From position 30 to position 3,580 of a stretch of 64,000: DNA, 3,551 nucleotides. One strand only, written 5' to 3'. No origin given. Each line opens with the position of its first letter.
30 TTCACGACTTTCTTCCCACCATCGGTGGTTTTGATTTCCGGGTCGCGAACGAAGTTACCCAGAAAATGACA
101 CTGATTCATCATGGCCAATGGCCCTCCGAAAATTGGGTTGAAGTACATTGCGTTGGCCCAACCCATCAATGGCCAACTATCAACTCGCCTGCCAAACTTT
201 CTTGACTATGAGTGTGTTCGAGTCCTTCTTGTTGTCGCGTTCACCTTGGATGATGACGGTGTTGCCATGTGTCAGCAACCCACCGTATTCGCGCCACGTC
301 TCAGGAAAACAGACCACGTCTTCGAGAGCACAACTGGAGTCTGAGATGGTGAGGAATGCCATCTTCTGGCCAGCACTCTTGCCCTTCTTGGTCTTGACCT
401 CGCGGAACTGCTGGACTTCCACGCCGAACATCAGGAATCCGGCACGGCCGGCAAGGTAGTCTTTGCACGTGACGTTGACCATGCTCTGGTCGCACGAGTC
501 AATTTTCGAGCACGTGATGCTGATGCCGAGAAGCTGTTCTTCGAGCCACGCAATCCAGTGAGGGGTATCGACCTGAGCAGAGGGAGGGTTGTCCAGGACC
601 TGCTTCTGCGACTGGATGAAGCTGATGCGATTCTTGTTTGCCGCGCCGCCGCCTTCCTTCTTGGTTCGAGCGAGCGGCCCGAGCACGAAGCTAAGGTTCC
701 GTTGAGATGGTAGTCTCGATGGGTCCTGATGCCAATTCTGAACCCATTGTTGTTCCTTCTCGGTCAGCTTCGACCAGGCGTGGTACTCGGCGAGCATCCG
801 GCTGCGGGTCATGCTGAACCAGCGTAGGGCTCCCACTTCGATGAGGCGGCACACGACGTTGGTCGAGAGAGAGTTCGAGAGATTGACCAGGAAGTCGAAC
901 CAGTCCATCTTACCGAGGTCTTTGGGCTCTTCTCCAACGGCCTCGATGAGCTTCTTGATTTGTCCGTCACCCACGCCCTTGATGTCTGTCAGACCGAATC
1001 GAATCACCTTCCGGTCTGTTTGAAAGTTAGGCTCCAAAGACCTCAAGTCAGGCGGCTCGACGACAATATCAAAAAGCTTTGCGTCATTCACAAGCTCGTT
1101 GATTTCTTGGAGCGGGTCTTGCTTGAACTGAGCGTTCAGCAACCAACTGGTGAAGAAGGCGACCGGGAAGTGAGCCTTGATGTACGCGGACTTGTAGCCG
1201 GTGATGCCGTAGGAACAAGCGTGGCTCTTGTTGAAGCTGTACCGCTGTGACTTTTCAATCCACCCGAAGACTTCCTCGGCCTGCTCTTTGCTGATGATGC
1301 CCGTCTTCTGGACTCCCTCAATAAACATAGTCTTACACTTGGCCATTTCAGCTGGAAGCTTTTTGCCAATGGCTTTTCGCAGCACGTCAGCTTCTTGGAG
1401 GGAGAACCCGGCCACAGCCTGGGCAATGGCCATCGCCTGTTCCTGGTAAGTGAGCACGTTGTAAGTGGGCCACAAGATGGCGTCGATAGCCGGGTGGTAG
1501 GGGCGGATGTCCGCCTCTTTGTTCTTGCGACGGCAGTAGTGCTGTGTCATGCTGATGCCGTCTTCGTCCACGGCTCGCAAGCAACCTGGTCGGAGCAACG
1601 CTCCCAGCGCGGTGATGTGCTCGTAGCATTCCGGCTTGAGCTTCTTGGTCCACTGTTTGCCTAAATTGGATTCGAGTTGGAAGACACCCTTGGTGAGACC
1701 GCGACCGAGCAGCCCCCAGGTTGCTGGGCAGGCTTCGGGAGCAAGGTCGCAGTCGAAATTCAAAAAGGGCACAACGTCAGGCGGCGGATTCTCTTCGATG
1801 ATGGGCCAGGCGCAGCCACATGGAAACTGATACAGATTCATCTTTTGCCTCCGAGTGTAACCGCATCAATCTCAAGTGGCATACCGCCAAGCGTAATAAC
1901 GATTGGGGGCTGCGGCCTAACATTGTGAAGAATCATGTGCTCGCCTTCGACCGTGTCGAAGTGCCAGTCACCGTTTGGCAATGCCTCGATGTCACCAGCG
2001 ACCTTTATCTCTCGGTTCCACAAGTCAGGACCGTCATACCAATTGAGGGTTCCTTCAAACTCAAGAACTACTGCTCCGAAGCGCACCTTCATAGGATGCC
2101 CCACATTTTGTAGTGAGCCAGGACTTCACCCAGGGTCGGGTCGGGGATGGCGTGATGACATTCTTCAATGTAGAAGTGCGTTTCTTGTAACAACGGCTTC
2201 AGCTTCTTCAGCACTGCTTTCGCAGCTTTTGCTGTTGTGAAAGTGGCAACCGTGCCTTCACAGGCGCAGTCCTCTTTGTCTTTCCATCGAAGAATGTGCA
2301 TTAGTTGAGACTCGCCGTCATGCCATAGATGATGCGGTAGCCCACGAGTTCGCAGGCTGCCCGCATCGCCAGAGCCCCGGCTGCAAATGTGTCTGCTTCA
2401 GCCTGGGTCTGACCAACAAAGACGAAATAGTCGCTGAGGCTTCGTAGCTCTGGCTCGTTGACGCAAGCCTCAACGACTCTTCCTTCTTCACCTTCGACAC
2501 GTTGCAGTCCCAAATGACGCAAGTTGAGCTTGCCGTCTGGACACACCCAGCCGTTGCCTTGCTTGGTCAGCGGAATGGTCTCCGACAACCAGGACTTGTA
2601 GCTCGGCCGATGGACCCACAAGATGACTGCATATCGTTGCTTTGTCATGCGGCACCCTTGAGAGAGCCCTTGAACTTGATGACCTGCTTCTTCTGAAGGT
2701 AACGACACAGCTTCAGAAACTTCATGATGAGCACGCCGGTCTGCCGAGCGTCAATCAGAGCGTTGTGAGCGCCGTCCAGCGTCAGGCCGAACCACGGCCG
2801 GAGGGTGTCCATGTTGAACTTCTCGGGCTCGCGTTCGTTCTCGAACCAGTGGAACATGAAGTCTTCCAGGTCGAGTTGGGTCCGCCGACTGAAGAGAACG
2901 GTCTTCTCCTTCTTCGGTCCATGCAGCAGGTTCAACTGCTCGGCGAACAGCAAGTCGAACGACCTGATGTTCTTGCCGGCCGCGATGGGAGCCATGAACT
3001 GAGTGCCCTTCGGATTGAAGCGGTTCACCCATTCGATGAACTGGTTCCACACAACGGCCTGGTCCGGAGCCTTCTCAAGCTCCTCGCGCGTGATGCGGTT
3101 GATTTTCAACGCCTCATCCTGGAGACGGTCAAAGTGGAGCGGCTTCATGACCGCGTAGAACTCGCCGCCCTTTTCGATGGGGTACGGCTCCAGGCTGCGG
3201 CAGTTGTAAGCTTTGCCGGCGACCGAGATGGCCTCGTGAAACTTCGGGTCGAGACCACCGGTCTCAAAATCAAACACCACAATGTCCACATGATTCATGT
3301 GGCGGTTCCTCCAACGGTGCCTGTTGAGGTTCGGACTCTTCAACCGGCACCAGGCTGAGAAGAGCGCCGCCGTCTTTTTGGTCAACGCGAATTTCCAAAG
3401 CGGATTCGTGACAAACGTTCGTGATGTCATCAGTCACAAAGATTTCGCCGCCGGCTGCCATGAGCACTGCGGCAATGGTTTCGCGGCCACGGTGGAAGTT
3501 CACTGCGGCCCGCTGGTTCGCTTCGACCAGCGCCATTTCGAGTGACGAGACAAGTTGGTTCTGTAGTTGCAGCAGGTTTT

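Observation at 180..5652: DnaE catalytic subunit encoded as two separate ORFs with five intervening genes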

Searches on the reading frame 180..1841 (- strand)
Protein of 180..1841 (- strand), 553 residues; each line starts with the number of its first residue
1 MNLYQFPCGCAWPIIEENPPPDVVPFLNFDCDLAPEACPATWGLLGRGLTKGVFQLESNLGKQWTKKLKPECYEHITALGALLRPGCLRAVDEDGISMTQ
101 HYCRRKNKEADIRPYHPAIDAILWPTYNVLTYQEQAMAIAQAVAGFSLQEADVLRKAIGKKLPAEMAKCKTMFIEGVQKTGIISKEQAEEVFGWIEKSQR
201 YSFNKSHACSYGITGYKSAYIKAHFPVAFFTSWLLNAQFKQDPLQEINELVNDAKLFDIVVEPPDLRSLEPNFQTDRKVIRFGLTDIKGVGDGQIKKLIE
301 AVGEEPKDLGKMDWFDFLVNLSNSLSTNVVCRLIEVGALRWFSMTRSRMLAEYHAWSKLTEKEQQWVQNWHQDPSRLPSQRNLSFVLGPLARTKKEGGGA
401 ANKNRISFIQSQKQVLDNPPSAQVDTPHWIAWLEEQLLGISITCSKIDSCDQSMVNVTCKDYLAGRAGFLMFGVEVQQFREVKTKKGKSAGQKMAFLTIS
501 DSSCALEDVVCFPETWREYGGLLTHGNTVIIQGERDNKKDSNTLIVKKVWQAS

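Call 3: search_protein_families(library=pfam, proteins=[window:180-1841:-], max_evalue=0.01)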
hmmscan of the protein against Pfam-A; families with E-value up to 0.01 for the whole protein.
window:180-1841:- (553 aa): 3 families
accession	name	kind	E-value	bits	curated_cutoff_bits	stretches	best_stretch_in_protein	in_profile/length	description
PF17657.6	DNA_pol3_finger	-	4.8e-39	133.8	22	1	36-180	27-165/166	Bacterial DNA polymerase III alpha subunit finger domain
PF14579.12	HHH_6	-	3.9e-10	40.2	25.6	1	259-348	2-89/90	Helix-hairpin-helix motif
PF01336.31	tRNA_anti-codon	-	1.6e-05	25.2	27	1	482-549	7-72/75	OB-fold nucleic acid binding domain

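Call 6: search_dna_similar(query=window:180-1841:-, collection=phages, mode=protein, max_rows=30)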
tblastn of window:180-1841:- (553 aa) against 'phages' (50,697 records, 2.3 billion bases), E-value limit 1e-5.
Records with a match: 1332; places in all: 1332; records where one place covers at least 80% of the query: 280.
Best place of each record, by identity: <60% 1332.
By first word of the organism name: Pseudomonas 299; Mycobacterium 282; Streptomyces 211; Gordonia 132; Bacillus 88; Bacteriophage 40; Microbacterium 36; Escherichia 31; Rhodococcus 15; Corynebacterium 15; and 55 more.
By host as written in the record: Mycobacterium smegmatis mc2 155 204; Pseudomonas aeruginosa 118; - 93; Pseudomonas aeruginosa PAO1 84; Streptomyces griseus ATCC 10137 81; Gordonia terrae 3612 65; Streptomyces lividans JI 1326 44; Mycobacterium smegmatis mc#155 37; and 211 more.
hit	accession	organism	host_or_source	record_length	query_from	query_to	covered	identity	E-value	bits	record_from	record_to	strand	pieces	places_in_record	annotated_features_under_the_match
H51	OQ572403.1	Pseudomonas phage Y1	Pseudomonas aeruginosa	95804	30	523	89%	30.1%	1e-47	184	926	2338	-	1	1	record has no annotation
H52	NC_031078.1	Streptomyces phage Nanodon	Streptomyces griseus ATCC 10137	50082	28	545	94%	28.7%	1e-43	172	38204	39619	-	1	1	DNA polymerase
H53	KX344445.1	Streptomyces phage Nanodon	Streptomyces griseus ATCC 10137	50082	28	545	94%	28.7%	1e-43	172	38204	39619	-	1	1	DnaE-like DNA polymerase III alpha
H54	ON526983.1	Streptomyces phage VieEnRose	Streptomyces sanglieri UNT16F27A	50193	30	549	94%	28.1%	1e-38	157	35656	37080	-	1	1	54: DnaE-like DNA polymerase III alpha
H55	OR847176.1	Listeria phage LM 4-11-1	Listeria monocytogenes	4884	41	548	92%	28.6%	3e-49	189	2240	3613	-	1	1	record has no annotation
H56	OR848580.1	Listeria phage LM 4-14-1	Listeria monocytogenes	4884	41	548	92%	28.6%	3e-49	189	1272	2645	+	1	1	record has no annotation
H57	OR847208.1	Listeria phage LM 4-11-1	Listeria monocytogenes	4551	41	548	92%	28.6%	1e-48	187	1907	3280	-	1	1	record has no annotation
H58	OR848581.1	Listeria phage LM 4-14-1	Listeria monocytogenes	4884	41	548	92%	28.6%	1e-48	187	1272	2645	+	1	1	record has no annotation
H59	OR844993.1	Staphylococcus phage SA 1306 Kay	Staphylococcus aureus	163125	27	549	95%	27.8%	4e-48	186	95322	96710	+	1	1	record has no annotation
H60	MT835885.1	Bacteriophage sp.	human fecal samples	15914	14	533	94%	27.5%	9e-41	164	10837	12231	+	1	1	record has no annotation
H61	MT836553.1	Bacteriophage sp.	human fecal samples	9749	27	530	91%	28.4%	8e-39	158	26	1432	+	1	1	record has no annotation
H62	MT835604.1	Bacteriophage sp.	human fecal samples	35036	28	546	94%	27.5%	2e-38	157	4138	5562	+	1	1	record has no annotation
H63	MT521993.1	Gordonia phage RedWattleHog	Gordonia terrae 3612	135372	15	530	93%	27.6%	3e-38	156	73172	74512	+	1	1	79: DnaE-like DNA polymerase III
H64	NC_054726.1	Gordonia phage Stormageddon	Gordonia terrae CAG3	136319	15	530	93%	27.6%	3e-38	156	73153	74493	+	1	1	76: DNA polymerase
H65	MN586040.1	Gordonia phage Stormageddon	Gordonia terrae CAG3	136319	15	530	93%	27.6%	3e-38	156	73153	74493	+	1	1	76: DnaE-like DNA polymerase III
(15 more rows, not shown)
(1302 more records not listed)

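Call 27: find_homologous_proteins(query=window:180-1841:-)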
Query window:180-1841:- (553 aa): 2847 proteins with E <= 0.001 among 8000 candidates; the best 120 are listed.
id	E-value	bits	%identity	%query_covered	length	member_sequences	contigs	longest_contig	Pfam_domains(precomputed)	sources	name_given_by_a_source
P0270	0.0e+0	1299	100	100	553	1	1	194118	PF14579.13,PF01336.32,PF17657.7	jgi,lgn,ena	-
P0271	2.6e-273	926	72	100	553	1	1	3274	PF14579.13,PF01336.32,PF17657.7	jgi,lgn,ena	-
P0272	5.0e-264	895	69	100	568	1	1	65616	PF14579.13,PF17657.7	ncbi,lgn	-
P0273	3.3e-251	853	68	99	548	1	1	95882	PF14579.13,PF01336.32,PF17657.7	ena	-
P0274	1.2e-243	828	60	89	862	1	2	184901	PF14579.13,PF17657.7,PF14890.12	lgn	-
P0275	2.1e-243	827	64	100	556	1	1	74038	PF14579.13,PF17657.7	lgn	-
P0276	2.1e-242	824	65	98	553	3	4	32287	PF14579.13,PF17657.7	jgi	jgi:DNA polymerase III alpha subunit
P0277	4.1e-239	813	65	100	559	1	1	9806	PF17657.7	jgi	jgi:DNA polymerase-3 subunit alpha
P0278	1.3e-238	811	64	100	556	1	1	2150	PF14579.13,PF01336.32,PF17657.7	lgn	-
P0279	8.0e-235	799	62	100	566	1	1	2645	PF14579.13,PF01336.32,PF17657.7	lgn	-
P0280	1.1e-228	779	69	66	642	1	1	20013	PF17657.7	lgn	-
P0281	1.2e-227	775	61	100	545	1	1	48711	PF14579.13,PF17657.7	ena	-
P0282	5.7e-227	773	60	63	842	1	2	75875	PF14579.13,PF17657.7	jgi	jgi:hypothetical protein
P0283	2.3e-226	771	61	99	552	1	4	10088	PF14579.13,PF17657.7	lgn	-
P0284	6.3e-226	769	60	100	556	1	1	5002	PF01336.32,PF17657.7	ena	-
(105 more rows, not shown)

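Call 33: search_protein_families(library=phrogs, proteins=[window:180-1841:-], max_evalue=0.001)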
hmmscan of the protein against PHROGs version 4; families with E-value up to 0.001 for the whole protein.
window:180-1841:- (553 aa): 6 families
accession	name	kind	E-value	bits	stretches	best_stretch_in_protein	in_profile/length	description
phrog_405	-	DNA, RNA and nucleotide metabolism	1.7e-93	315.3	1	39-540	631-1078/1190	DNA polymerase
phrog_11165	-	DNA, RNA and nucleotide metabolism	5.7e-46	157.9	1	51-305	329-578/782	DNA polymerase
phrog_12219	-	DNA, RNA and nucleotide metabolism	2.9e-44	152.6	1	41-364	212-544/823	DNA polymerase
phrog_21652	-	DNA, RNA and nucleotide metabolism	2.7e-19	70.1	1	41-178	281-429/476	DNA polymerase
phrog_4335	-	unknown function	5.4e-12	46.6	1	183-275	13-101/421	-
phrog_20695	-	DNA, RNA and nucleotide metabolism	6.8e-05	22.9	1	259-361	51-148/440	DNA binding protein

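Call 92: search_protein_families(library=ncbifam, proteins=[window:180-1841:-], max_evalue=0.001)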
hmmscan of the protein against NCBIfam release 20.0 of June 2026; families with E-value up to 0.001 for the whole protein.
window:180-1841:- (553 aa): 12 families
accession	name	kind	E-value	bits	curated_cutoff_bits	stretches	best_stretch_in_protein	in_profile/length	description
NF004226.0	PRK05673.1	equivalog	7.6e-88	295.6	1002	1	39-551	592-1061/1146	DNA polymerase III subunit alpha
TIGR00594.1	polc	superfamily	2e-81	274.5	434.35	1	35-510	586-1021/1022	DNA polymerase III subunit alpha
NF005298.0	PRK06826.1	equivalog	5.8e-73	246.1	1260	2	30-364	576-904/1151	DNA polymerase III subunit alpha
NF005617.0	PRK07374.1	equivalog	1.7e-67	228.2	1653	1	30-549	593-1077/1170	DNA polymerase III subunit alpha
NF005377.0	PRK06920.1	equivalog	1.8e-63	214.8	1806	2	40-352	572-869/1108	DNA polymerase III subunit alpha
NF005582.0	PRK07279.1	equivalog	1.7e-61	208.5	1279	2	40-354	526-816/1033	DNA polymerase III subunit alpha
NF005516.0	PRK07135.1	equivalog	2.3e-59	201.5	1084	1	40-348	524-818/974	DNA polymerase III DnaE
NF004550.0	PRK05898.1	equivalog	1.6e-52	178.9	1182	1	42-356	522-823/971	DNA polymerase III subunit alpha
NF004225.0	PRK05672.1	subfamily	1.1e-40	139.6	939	1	36-380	575-908/1047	error-prone DNA polymerase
NF007079.0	PRK09532.1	equivalog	6.3e-33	114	1525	1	35-201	615-774/876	DNA polymerase III subunit alpha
NF005616.0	PRK07373.1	equivalog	5.7e-28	97.6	646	1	202-548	37-356/449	DNA polymerase III subunit alpha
TIGR01405.1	polC_Gram_pos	equivalog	0.00064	17.5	1043.45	0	190-234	1021-1068/1211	DNA polymerase III subunit alpha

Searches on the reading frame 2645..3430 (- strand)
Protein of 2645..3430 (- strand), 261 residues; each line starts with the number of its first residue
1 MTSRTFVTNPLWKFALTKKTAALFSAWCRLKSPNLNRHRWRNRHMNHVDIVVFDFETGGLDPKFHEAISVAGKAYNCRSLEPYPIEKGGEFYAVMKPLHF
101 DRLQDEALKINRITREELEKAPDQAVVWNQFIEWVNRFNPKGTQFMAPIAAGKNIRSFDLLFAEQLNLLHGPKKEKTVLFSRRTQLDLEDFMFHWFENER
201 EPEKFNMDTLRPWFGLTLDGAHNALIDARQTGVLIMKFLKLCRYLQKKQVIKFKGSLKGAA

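Call 3: search_protein_families(library=pfam, proteins=[window:2645-3430:-], max_evalue=0.01)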
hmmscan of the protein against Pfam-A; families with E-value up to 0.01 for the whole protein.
window:2645-3430:- (261 aa): 1 family
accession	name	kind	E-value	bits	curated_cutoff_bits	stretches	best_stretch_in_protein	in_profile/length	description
PF00929.31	RNase_T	-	1.4e-13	52.1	24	1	51-231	1-160/164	Exonuclease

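Call 33: search_protein_families(library=phrogs, proteins=[window:2645-3430:-], max_evalue=0.001)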
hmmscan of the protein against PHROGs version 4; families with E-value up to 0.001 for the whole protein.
window:2645-3430:- (261 aa): 1 family
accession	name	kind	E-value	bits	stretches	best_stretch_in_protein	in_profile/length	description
phrog_192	-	DNA, RNA and nucleotide metabolism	5.7e-19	69.7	1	43-245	101-277/397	DNA polymerase exonuclease subunit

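Call 34: search_solved_structures(query=window:2645-3430:-, max_evalue=0.01, show_alignments=1)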
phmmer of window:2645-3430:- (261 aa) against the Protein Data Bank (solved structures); distinct sequences matched with E-value up to 0.01: 0.

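Call 92: search_protein_families(library=ncbifam, proteins=[window:2645-3298:-], max_evalue=0.001)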
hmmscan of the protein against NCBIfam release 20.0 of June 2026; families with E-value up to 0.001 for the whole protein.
window:2645-3298:- (217 aa): 7 families
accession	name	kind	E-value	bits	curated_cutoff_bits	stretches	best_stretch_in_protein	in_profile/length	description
NF006602.0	PRK09146.1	subfamily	2.2e-09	37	266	1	2-90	45-126/239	3'-5' exonuclease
NF001688.0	PRK00448.1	equivalog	4.6e-08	31.1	873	1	4-201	423-591/1445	PolC-type DNA polymerase III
TIGR01405.1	polC_Gram_pos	equivalog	2.5e-07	28.8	1043.45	1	5-197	190-353/1211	DNA polymerase III subunit alpha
NF005836.0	PRK07740.1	equivalog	1.7e-06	27.6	261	1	2-92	57-140/244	hypothetical protein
NF006601.0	PRK09145.1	equivalog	3.9e-06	26.5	189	1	4-91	29-109/207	3'-5' exonuclease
NF005289.0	PRK06807.1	equivalog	0.00027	20.3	335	1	5-194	9-168/313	3'-5' exonuclease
TIGR00573.1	dnaq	subfamily_domain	0.00061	19.3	71.5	0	4-92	7-86/217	exonuclease, DNA polymerase III, epsilon subunit family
